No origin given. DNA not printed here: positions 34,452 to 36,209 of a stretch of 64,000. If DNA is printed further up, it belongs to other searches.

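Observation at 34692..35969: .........-type intein splitting the FtsH Walker A motif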

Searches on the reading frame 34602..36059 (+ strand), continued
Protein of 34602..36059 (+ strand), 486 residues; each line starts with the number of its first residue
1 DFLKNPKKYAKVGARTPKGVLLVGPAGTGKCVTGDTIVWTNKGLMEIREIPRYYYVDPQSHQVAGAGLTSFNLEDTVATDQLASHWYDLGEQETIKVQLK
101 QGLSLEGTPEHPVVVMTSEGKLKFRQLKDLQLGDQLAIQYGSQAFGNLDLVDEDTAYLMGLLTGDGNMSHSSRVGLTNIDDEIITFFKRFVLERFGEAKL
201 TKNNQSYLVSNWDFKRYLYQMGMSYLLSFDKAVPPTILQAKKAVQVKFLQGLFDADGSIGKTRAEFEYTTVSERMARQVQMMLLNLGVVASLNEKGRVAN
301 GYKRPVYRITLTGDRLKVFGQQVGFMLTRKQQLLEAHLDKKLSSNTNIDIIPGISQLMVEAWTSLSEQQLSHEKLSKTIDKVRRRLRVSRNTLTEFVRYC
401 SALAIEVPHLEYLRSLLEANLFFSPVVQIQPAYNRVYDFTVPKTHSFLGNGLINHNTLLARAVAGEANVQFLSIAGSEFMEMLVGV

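Call 50: search_protein_representatives(protein=window:34692-35969:+)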
Query: 426 residues. Proteins with E-value up to 0.001 (for the whole library): 10468; up to 1e-10: 3810; up to 1e-30: 504. The best 150 are listed.
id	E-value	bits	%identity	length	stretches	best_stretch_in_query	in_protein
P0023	2.5e-176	603.0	62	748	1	1-426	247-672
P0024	1.0e-127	442.9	49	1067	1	1-426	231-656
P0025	6.8e-124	430.3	29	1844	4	56-426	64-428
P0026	2.4e-109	382.5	43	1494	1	1-426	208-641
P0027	2.8e-103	362.5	44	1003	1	1-426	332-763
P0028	2.8e-86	306.5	40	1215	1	1-426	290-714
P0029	7.2e-84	298.6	41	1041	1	1-426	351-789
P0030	1.6e-82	294.2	40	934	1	1-426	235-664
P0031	1.6e-82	294.1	38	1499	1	1-426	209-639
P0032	4.1e-78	279.6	37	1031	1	1-426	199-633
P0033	5.9e-77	275.8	29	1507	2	57-426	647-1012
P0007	1.3e-73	264.8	39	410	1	15-418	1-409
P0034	7.1e-71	255.8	29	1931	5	58-426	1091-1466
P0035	1.0e-70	255.3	28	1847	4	60-426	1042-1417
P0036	9.4e-70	252.1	35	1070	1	1-426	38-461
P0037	5.8e-69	249.5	39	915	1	1-426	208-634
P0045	6.4e-63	229.6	36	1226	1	1-426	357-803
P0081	6.0e-53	196.7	35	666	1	1-426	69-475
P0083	1.6e-52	195.3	35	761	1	1-426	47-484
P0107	2.7e-48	181.4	35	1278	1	53-426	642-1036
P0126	3.1e-46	174.6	29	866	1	1-426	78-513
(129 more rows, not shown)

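Call 56: find_related_loci(query=window:34692-35969:+, collection=viral_contigs, flank=2000)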
Query window:34692-35969:+ (426 aa) in viral_contigs; peptide patterns used: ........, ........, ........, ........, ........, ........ (x = any residue, [..] = any of these).
4 stretches matched a pattern, but none encodes a relative of the query by tblastn (E <= 1e-3).

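Call 61: search_protein_families(library=pfam, proteins=[P0027, P0028, P0029, P0037, P0081, P0083, P0126, P0045], max_evalue=0.00001)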
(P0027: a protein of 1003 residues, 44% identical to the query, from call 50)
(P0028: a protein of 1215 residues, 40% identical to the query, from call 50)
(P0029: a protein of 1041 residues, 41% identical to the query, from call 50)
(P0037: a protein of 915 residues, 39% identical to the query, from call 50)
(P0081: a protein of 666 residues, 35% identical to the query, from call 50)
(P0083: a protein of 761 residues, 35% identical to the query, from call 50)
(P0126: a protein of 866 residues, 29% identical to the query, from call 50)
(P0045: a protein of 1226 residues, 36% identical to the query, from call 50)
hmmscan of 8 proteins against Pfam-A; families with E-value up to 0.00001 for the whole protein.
P0027 (1003 aa): 3 families
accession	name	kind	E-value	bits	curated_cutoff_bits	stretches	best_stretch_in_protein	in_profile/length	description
PF00004.35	AAA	-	2.2e-25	90.1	21.2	1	764-882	12-128/131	ATPase family associated with various cellular activities (AAA)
PF14528.11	LAGLIDADG_3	-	1.6e-21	76.8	22.5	1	548-629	2-82/82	LAGLIDADG-like domain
PF14890.11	Intein_splicing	-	3.7e-15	56.5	35.8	1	339-763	2-155/155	Intein splicing domain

P0028 (1215 aa): 5 families
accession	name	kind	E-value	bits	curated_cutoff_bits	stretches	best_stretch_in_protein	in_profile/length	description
PF00004.35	AAA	-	8.5e-36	123.7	21.2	1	715-834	12-130/131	ATPase family associated with various cellular activities (AAA)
PF01434.24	Peptidase_M41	-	1.6e-35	123.2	29.9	1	915-1102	2-190/191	Peptidase family M41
PF14528.11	LAGLIDADG_3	-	2.4e-16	60.2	22.5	1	503-578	2-82/82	LAGLIDADG-like domain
PF17862.7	AAA_lid_3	-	4.1e-10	39.5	27.2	1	858-899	2-43/45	AAA+ lid domain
PF14890.11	Intein_splicing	-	3.3e-08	33.9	35.8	1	326-714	22-155/155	Intein splicing domain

P0029 (1041 aa): 3 families
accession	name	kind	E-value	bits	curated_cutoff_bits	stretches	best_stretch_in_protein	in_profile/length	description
PF00004.35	AAA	-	1.1e-27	97.5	21.2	1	790-910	12-130/131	ATPase family associated with various cellular activities (AAA)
PF14890.11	Intein_splicing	-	9.5e-17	61.7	35.8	1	382-789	22-155/155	Intein splicing domain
PF14528.11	LAGLIDADG_3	-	2.1e-16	60.4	22.5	1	576-652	3-82/82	LAGLIDADG-like domain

P0037 (915 aa): 3 families
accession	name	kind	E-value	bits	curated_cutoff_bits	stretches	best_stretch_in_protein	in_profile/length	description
PF14528.11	LAGLIDADG_3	-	2.2e-20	73.1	22.5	1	426-501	3-82/82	LAGLIDADG-like domain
PF14890.11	Intein_splicing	-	5e-18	65.8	35.8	1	223-634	11-155/155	Intein splicing domain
PF03796.21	DnaB_C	-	1.7e-07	31.3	27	1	635-792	33-184/255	DnaB-like helicase C terminal domain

P0081 (666 aa): 3 families
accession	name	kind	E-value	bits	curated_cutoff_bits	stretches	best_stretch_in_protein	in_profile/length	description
PF02562.22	PhoH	-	9.4e-54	182.5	27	1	476-660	33-204/205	PhoH-like protein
PF14890.11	Intein_splicing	-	1.8e-17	64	35.8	1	77-475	3-155/155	Intein splicing domain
PF14528.11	LAGLIDADG_3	-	1.2e-13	51.5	22.5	1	277-345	1-73/82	LAGLIDADG-like domain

P0083 (761 aa): 3 families
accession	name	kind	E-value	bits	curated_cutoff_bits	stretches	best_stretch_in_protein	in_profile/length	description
PF14528.11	LAGLIDADG_3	-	7.8e-20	71.4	22.5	1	271-345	3-82/82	LAGLIDADG-like domain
PF14890.11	Intein_splicing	-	2.5e-15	57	35.8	1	96-484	38-155/155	Intein splicing domain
PF03796.21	DnaB_C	-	4.9e-10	39.6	27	1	516-659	50-184/255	DnaB-like helicase C terminal domain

P0126 (866 aa): 4 families
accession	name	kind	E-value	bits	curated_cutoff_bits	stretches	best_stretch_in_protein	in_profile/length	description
PF00154.27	RecA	-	2.3e-31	109.7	27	1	597-738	121-250/262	recA bacterial DNA recombination protein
PF14528.11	LAGLIDADG_3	-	2.7e-20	72.9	22.5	1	297-376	1-82/82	LAGLIDADG-like domain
PF14890.11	Intein_splicing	-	1e-11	45.3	35.8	1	95-513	13-155/155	Intein splicing domain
PF08423.17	Rad51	-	1.8e-06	27.9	22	0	591-711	106-223/244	Rad51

P0045 (1226 aa): 8 families
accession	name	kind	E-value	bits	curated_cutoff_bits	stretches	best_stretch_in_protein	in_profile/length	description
PF13604.12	AAA_30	-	4.5e-25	88.9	27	1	804-952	32-174/191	AAA domain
PF14890.11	Intein_splicing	-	5.1e-23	82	35.8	1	389-803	20-155/155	Intein splicing domain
PF13245.12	AAA_19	-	3.4e-19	69.8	25.1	1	804-907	25-132/134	AAA domain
PF14528.11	LAGLIDADG_3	-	7.2e-19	68.3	22.5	1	577-655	2-82/82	LAGLIDADG-like domain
PF14490.11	HHH_RecD2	-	1.4e-17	63.8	27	1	154-243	2-91/92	ATP-dependent RecD2 DNA helicase HHH domain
PF13538.12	UvrD_C_2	-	2.8e-12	46.7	27.4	1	1141-1188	2-52/52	UvrD-like helicase C-terminal domain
PF01443.25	Viral_helicase1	-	2.9e-08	34.3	21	0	1129-1188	163-227/228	Viral superfamily 1 RNA helicase core domain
PF18335.7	SH3_13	-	1e-06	28.9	41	1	1026-1121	6-65/65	ATP-dependent RecD-like DNA helicase SH3 domain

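Call 65: find_related_loci(query=window:34692-35969:+, collection=metagenome_contigs, flank=1500)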
Query window:34692-35969:+ (426 aa) in metagenome_contigs; peptide patterns used: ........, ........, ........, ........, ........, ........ (x = any residue, [..] = any of these).
113 stretches matched a pattern; 32 encode a relative of the query (tblastn E <= 1e-3); 32 distinct loci.
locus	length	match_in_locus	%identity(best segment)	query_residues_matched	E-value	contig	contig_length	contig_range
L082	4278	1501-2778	71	1-426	0e+0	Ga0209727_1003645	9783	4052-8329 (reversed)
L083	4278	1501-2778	68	1-426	0e+0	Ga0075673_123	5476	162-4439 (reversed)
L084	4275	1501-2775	65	1-426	0e+0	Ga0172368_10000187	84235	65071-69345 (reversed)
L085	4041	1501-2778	66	1-426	0e+0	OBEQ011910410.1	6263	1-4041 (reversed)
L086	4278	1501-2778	66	1-426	0e+0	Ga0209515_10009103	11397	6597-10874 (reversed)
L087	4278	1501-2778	66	1-426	0e+0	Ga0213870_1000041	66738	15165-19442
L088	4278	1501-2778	63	1-426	0e+0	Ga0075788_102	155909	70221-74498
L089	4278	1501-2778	64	1-426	0e+0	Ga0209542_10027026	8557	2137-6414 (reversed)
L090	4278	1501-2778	64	1-426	0e+0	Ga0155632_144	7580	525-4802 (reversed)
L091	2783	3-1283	64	2-426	0e+0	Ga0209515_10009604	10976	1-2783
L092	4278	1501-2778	64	1-426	0e+0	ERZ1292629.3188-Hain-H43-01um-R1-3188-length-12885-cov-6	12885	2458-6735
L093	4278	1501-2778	63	1-426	0e+0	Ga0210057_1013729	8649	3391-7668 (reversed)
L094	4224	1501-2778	63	1-426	0e+0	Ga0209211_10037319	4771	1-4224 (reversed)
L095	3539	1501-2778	61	1-426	0e+0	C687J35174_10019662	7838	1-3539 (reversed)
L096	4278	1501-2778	61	1-426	0e+0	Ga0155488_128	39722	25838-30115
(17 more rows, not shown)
